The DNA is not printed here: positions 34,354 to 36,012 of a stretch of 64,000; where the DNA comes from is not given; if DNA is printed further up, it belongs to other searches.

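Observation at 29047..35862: PNAG-like exopolysaccharide operon (pgaA/C/small TM/pgaB-like) headed by a KaiC-like ATPase fused to a degenerate GGDEF domain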

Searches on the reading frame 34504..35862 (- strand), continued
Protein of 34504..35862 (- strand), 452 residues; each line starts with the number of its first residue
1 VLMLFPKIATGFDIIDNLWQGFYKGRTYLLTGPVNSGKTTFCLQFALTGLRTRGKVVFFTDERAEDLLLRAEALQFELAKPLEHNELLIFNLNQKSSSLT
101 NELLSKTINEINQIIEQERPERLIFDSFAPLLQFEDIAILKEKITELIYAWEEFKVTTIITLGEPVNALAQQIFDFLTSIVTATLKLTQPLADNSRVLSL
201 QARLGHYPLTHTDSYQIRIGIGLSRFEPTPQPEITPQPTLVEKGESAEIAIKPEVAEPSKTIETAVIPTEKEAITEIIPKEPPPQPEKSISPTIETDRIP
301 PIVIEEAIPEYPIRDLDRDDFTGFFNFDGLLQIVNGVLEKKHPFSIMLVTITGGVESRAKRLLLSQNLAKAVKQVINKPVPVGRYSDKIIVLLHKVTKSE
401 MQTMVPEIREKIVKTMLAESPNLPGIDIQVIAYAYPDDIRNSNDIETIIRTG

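Call 40: find_encoding_contigs(protein=P0016, flank=9000, max_places=1)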
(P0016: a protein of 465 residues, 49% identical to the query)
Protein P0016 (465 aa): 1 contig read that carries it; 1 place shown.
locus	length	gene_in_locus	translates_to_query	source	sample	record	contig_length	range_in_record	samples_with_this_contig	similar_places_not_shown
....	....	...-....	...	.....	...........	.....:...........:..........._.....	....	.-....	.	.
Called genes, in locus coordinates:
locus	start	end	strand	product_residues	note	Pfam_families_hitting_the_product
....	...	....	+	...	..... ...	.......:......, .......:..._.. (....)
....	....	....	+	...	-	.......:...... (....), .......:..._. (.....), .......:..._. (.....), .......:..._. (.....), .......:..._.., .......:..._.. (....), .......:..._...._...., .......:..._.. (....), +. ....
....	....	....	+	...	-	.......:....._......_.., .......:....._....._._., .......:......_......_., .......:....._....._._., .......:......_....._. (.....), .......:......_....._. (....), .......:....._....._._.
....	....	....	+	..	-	-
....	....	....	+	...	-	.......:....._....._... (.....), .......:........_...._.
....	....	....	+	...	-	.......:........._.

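Call 50: fold_search(model_id=the predicted structure, library=pdb)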
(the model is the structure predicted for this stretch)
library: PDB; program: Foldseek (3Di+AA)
matches with E <= 10: 1918; with E <= 0.001: 561
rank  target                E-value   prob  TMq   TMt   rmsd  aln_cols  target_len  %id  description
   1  8zn5_C                1.3e-14  1.00  0.38  0.37   4.2       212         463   26  Crystal Structure of Designed Clock Protein KaiC (released 2025-04-16)
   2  7dy2_B                2.6e-14  1.00  0.39  0.38   5.0       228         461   22  Crystal Structure of Cyanobacterial Circadian Clock Protein KaiC (released 2022-04-27)
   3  4ijm_B                2.9e-14  1.00  0.41  0.38   5.9       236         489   22  Crystal structure of circadian clock protein KaiC A422V mutant (released 2013-02-13)
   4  2gbl_B                5.3e-14  1.00  0.39  0.36   3.6       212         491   23  Crystal Structure of Full Length Circadian Clock Protein KaiC with Phosphorylation Sites (released 2007-01-23)
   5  8zn5_F                5.6e-14  1.00  0.38  0.39   3.6       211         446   26  Crystal Structure of Designed Clock Protein KaiC (released 2025-04-16)
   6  9ofh_A                5.9e-14  1.00  0.37  0.36   3.4       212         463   22  Extended conformation of dusk state KaiC (released 2025-05-14)
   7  3s1a_B                6.3e-14  1.00  0.39  0.36   3.6       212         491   23  Crystal structure of the phosphorylation-site double mutant S431E/T432E of the KaiC circadian clock protein (released 2011-09-21)
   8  8zn5_J                6.7e-14  1.00  0.38  0.38   3.9       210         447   26  Crystal Structure of Designed Clock Protein KaiC (released 2025-04-16)
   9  7dy2_I                7.1e-14  1.00  0.38  0.37   3.6       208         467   22  Crystal Structure of Cyanobacterial Circadian Clock Protein KaiC (released 2022-04-27)
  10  7dyi_B                7.1e-14  1.00  0.35  0.35   4.2       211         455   23  Crystal Structure of Cyanobacterial Circadian Clock Protein KaiC (released 2022-04-27)
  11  8zn6_J                7.9e-14  1.00  0.36  0.35   3.5       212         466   22  Crystal Structure of Designed Clock Protein KaiC (released 2025-04-16)
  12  7s65_B                9.5e-14  1.00  0.38  0.37   3.8       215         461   22  Compressed conformation of nighttime state KaiC (released 2021-09-22)
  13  4ijm_D                1.0e-13  1.00  0.39  0.36   3.7       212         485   23  Crystal structure of circadian clock protein KaiC A422V mutant (released 2013-02-13)
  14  1tf7_A                1.1e-13  1.00  0.39  0.36   3.7       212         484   23  Crystal Structure of Circadian Clock Protein KaiC (released 2004-08-24)
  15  9ofg_A                1.1e-13  1.00  0.37  0.71   4.4       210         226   24  CI ring of daytime state KaiC (released 2025-05-14)
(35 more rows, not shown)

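Call 75: search_protein_families(library=padloc, proteins=[window:34504-35862:-, P0019], max_evalue=0.01)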
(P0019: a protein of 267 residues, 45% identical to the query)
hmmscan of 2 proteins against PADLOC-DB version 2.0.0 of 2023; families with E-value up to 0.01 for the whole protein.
window:34504-35862:- (452 aa): 2 families
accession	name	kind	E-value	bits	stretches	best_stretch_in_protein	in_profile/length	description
PDLC04140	mad8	-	3.7e-08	31.2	1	10-118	12-100/314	mads_8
PDLC02779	SspC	-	0.0024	13.7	0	25-148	47-165/1054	SspC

P0019 (267 aa): 9 families
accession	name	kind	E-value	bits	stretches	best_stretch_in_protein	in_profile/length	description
PDLC05004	PDC-S35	-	5.6e-28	96.3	1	1-77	176-252/265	-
PDLC05007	PDC-S35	-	1.1e-27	95.4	1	2-65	191-254/278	-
PDLC05005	PDC-S35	-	1.2e-27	95.3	1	1-78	175-251/264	-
PDLC05003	PDC-S35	-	5.1e-26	89.7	1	1-75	150-226/245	-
PDLC05006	PDC-S35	-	7.6e-24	82.4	1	2-78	141-220/231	-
PDLC00731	Effector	-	3.2e-09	34.2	1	3-72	216-286/306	TIR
PDLC00729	Effector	-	1.2e-08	32.7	1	3-66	65-126/310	TIR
PDLC00732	Effector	-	1.1e-07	29.1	1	3-74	212-284/301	TIR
PDLC02371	PycTIR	-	9.4e-06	23.2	1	3-77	212-275/288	-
